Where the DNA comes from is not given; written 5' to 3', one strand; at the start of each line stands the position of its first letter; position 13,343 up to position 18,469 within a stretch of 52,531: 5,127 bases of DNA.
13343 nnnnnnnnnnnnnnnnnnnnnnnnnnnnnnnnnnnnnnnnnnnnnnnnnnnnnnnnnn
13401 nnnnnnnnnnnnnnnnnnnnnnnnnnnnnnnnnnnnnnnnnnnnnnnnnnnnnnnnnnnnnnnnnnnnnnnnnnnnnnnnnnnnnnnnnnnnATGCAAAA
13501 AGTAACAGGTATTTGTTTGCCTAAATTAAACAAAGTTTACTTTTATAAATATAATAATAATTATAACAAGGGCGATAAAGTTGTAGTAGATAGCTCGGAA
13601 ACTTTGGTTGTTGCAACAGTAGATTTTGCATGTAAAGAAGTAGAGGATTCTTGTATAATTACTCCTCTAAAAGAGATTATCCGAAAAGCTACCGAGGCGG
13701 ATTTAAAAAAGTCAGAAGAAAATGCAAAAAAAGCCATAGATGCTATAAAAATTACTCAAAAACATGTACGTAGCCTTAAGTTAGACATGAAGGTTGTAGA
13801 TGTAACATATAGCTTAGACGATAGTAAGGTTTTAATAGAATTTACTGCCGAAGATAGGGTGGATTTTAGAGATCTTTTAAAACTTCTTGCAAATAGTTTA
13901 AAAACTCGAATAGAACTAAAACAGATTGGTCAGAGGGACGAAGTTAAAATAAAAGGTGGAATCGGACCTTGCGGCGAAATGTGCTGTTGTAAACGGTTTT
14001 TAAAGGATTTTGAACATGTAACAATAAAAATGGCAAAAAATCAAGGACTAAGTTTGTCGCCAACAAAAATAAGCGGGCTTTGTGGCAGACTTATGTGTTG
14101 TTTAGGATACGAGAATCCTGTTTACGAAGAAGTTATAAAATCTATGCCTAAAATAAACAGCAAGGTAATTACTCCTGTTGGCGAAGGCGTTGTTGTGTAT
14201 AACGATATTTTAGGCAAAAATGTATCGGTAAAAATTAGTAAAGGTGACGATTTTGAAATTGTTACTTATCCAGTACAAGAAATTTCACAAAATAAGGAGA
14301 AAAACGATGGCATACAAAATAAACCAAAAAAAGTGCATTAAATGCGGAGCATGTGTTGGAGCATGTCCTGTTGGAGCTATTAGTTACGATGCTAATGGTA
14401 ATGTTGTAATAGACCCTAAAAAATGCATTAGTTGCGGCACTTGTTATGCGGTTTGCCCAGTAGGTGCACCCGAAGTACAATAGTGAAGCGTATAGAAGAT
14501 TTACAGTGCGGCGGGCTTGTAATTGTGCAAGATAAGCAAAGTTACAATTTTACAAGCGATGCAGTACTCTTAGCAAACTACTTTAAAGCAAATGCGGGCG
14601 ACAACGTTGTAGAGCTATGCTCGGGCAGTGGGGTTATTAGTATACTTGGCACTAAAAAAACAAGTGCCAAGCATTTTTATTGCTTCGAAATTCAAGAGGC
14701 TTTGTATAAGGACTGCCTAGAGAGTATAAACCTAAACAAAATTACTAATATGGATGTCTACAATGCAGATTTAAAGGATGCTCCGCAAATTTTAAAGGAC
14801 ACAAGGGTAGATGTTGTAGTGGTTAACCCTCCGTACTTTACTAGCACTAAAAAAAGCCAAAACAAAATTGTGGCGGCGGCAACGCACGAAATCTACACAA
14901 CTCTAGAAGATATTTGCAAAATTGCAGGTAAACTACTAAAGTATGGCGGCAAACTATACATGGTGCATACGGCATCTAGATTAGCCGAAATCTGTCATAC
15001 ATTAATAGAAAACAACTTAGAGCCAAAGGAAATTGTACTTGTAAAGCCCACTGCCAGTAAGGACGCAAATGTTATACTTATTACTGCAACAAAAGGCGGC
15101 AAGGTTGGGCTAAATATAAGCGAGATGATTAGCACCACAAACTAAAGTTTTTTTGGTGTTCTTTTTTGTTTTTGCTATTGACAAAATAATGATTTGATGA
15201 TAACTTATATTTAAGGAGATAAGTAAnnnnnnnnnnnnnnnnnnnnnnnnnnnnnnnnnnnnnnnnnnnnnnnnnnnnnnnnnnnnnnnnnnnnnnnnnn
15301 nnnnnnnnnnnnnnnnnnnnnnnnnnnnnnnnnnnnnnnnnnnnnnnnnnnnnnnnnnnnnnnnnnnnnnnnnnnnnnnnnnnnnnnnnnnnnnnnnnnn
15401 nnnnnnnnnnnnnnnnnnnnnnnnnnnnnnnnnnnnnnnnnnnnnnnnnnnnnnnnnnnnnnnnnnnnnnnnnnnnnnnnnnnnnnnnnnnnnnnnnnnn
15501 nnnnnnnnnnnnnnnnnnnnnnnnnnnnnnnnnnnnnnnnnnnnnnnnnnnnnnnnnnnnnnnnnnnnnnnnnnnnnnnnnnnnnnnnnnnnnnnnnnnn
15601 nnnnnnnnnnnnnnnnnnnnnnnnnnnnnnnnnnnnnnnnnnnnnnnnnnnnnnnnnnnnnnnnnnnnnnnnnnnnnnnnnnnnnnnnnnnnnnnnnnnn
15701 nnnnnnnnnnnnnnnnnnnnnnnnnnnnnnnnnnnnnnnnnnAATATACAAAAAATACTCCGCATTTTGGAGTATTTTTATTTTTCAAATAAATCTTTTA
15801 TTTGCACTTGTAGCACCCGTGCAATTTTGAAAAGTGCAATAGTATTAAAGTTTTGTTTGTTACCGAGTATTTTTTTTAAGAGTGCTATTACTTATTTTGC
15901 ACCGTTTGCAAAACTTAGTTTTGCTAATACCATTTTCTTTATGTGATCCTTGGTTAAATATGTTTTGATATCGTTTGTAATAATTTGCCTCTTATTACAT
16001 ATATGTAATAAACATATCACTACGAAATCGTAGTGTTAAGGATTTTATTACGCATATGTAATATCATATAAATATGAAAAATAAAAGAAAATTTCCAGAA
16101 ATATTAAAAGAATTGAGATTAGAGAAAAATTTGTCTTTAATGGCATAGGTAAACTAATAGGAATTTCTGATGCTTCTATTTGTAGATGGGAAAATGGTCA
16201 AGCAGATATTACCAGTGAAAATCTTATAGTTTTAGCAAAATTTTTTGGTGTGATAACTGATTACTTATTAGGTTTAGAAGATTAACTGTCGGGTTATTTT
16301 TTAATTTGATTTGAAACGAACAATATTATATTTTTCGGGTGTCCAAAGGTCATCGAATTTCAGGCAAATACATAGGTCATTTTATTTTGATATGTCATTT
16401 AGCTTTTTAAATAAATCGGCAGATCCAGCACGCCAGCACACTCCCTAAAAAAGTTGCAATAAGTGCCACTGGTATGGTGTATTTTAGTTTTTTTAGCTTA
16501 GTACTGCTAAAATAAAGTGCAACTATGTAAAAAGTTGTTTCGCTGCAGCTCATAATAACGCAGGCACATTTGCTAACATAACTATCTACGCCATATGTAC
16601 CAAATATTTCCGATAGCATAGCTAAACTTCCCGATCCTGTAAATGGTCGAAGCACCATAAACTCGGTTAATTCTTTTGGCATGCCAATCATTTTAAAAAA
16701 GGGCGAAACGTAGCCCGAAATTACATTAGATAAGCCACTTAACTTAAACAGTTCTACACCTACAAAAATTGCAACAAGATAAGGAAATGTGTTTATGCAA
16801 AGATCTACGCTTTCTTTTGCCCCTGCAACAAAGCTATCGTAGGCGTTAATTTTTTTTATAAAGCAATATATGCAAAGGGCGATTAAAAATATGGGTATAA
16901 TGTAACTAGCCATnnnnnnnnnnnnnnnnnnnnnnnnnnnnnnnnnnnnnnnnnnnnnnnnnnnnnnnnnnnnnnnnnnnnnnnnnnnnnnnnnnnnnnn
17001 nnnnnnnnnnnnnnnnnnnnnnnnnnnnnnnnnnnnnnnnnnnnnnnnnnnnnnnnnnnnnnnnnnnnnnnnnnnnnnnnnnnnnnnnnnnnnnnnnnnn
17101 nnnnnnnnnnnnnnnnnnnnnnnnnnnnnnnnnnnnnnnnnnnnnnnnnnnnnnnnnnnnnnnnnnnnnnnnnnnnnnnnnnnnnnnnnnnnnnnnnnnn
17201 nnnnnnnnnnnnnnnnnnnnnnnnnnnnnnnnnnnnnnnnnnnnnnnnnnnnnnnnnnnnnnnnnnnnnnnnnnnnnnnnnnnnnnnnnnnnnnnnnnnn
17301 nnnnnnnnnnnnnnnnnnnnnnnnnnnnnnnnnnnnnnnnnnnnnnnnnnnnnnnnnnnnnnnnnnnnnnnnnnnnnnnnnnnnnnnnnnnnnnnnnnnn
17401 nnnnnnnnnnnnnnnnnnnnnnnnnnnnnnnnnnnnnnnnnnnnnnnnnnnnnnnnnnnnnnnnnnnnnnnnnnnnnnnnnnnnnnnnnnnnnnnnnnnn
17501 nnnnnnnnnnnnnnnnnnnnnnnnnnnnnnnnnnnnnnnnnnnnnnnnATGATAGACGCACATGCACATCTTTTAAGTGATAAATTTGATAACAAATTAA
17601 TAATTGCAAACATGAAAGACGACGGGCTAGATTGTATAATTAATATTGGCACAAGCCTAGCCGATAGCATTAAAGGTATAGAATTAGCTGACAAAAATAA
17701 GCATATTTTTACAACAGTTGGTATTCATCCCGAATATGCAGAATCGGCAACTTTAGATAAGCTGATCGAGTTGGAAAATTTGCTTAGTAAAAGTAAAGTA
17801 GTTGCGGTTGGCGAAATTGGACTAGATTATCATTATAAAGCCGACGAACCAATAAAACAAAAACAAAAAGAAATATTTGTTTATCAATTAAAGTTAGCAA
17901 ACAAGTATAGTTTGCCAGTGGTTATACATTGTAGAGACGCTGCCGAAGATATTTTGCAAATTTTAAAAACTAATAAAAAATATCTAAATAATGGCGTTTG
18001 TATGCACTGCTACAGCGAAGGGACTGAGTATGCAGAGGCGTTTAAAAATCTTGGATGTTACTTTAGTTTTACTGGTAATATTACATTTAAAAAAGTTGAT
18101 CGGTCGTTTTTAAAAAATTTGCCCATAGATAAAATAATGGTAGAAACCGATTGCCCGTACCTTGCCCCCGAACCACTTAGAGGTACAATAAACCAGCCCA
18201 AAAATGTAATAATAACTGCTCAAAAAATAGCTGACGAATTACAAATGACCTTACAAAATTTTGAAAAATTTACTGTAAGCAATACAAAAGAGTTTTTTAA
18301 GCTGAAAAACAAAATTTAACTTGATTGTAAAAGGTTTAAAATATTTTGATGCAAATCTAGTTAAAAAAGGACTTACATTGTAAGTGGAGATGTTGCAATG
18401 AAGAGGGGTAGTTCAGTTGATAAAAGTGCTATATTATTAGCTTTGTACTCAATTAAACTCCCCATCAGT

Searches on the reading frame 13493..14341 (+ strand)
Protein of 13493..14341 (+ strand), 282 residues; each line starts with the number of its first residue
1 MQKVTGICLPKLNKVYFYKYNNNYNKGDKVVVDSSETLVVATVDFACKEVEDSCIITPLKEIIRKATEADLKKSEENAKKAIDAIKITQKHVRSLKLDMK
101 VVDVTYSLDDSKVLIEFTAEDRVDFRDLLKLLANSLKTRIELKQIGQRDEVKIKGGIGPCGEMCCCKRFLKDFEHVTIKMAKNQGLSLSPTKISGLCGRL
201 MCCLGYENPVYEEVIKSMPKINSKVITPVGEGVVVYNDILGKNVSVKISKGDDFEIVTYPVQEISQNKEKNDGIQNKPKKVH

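Call 64: search_protein_families(library=pfam, proteins=[window:13493-14341:+], max_evalue=0.00001)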
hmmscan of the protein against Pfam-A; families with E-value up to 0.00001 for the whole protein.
window:13493-14341:+ (282 aa): 1 family
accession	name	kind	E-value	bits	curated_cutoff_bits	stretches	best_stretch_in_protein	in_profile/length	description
PF04468.17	PSP1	-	2e-28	99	27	1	60-145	1-86/86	PSP1 C-terminal conserved region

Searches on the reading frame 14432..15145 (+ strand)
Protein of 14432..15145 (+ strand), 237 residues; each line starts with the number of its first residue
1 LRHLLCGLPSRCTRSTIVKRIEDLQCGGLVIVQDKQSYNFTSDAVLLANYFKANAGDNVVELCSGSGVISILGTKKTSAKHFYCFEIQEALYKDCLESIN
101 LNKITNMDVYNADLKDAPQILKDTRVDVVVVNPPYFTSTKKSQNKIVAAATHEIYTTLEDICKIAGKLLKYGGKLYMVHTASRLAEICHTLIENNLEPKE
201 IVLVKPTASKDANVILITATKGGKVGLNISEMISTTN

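Call 64: search_protein_families(library=pfam, proteins=[window:14432-15145:+], max_evalue=0.00001)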
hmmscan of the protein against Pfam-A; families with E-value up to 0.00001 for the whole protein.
window:14432-15145:+ (237 aa): 3 families
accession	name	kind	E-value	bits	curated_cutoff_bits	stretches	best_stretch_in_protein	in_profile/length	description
PF05175.20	MTS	-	6.4e-12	45.9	23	1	45-181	21-142/170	Methyltransferase small domain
PF13847.12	Methyltransf_31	-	8.5e-07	29.2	27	1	55-187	3-118/145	Methyltransferase domain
PF02475.24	TRM5-TYW2_MTfase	-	6.7e-06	26.6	28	1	52-138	33-117/164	TRM5/TYW2 methyltransferase domain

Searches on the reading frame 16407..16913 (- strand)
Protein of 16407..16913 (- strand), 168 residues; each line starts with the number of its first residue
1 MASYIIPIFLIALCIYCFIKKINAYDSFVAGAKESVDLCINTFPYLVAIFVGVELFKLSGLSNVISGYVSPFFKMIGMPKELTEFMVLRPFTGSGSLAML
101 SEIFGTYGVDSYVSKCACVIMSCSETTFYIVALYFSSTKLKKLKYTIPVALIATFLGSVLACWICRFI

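Call 64: search_protein_families(library=pfam, proteins=[window:16407-16913:-], max_evalue=0.00001)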
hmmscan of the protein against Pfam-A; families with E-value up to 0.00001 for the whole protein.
window:16407-16913:- (168 aa): 1 family
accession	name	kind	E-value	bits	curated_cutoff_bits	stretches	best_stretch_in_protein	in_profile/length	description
PF07670.19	Gate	-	1.9e-09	38.4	29.6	1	40-139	2-102/104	Nucleoside recognition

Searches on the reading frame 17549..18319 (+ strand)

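Call 64: search_protein_families(library=pfam, proteins=[window:17549-18319:+], max_evalue=0.00001)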
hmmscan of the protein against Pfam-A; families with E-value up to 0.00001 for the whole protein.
window:17549-18319:+ (256 aa): 1 family
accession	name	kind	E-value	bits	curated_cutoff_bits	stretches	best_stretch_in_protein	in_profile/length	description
PF01026.27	TatD_DNase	-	1.2e-75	254.6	27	1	2-251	1-253/253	TatD related DNase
